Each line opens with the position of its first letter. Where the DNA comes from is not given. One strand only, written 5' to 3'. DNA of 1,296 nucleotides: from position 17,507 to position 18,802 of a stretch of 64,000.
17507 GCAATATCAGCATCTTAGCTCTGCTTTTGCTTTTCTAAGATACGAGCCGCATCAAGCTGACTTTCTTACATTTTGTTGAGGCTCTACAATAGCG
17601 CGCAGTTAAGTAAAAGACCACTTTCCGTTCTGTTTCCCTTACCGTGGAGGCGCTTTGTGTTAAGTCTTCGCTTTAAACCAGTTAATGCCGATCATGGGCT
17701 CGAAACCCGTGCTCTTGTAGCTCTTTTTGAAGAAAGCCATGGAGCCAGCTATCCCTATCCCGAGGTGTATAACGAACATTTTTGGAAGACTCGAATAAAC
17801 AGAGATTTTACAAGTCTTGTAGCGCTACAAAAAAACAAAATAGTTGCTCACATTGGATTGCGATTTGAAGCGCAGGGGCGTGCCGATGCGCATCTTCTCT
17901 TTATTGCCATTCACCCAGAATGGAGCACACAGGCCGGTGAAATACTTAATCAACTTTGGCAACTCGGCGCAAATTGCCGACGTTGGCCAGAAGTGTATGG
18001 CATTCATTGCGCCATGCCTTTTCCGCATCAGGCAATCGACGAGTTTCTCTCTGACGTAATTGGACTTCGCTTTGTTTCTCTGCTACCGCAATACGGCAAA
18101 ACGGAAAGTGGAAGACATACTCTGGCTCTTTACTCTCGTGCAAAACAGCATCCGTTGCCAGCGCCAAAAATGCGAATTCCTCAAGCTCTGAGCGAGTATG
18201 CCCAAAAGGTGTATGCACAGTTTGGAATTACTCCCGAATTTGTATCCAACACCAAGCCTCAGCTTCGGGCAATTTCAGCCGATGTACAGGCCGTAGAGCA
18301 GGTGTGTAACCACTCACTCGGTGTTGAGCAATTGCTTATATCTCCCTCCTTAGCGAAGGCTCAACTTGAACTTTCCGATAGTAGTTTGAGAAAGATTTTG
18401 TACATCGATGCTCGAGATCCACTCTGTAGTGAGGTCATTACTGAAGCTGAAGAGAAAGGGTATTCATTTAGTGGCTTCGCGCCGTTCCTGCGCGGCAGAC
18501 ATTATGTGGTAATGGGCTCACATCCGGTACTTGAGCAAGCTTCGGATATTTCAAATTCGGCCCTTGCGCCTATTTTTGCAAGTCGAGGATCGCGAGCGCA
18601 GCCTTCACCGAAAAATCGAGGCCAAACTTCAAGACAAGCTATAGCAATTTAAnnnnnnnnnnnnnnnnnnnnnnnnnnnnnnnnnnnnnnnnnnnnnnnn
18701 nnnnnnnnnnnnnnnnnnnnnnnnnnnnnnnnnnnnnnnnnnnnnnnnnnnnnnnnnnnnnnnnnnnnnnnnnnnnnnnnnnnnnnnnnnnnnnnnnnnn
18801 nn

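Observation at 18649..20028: Stand-alone CbiA/CobB-like protein that appears to have lost both catalytic signatures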

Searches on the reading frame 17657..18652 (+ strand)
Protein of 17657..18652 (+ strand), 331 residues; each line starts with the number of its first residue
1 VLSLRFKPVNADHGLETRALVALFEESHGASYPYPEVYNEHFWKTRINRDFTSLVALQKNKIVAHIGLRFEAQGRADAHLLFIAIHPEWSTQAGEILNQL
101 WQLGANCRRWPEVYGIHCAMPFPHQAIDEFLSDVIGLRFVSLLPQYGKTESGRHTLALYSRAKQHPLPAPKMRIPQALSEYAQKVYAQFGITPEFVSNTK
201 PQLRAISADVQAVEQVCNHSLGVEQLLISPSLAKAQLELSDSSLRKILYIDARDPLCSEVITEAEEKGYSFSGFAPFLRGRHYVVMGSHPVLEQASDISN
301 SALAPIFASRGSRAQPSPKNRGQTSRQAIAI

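Call 21: search_protein_families(library=pfam, proteins=[window:17657-18652:+], max_evalue=0.1)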
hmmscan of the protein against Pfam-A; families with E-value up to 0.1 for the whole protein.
window:17657-18652:+ (331 aa): 1 family
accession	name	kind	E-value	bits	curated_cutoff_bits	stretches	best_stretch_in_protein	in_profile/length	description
PF00583.31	Acetyltransf_1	-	0.0025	18.5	20.7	1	21-89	5-71/116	Acetyltransferase (GNAT) family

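Call 22: search_protein_families(library=ncbifam, proteins=[window:17657-18652:+], max_evalue=0.1)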
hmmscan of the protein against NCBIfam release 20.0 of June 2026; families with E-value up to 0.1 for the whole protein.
window:17657-18652:+ (331 aa): 0 families

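Call 42: search_protein_families(library=padloc, proteins=[window:17657-18652:+], max_evalue=0.01)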
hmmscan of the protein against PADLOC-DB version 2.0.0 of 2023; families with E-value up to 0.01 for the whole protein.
window:17657-18652:+ (331 aa): 0 families
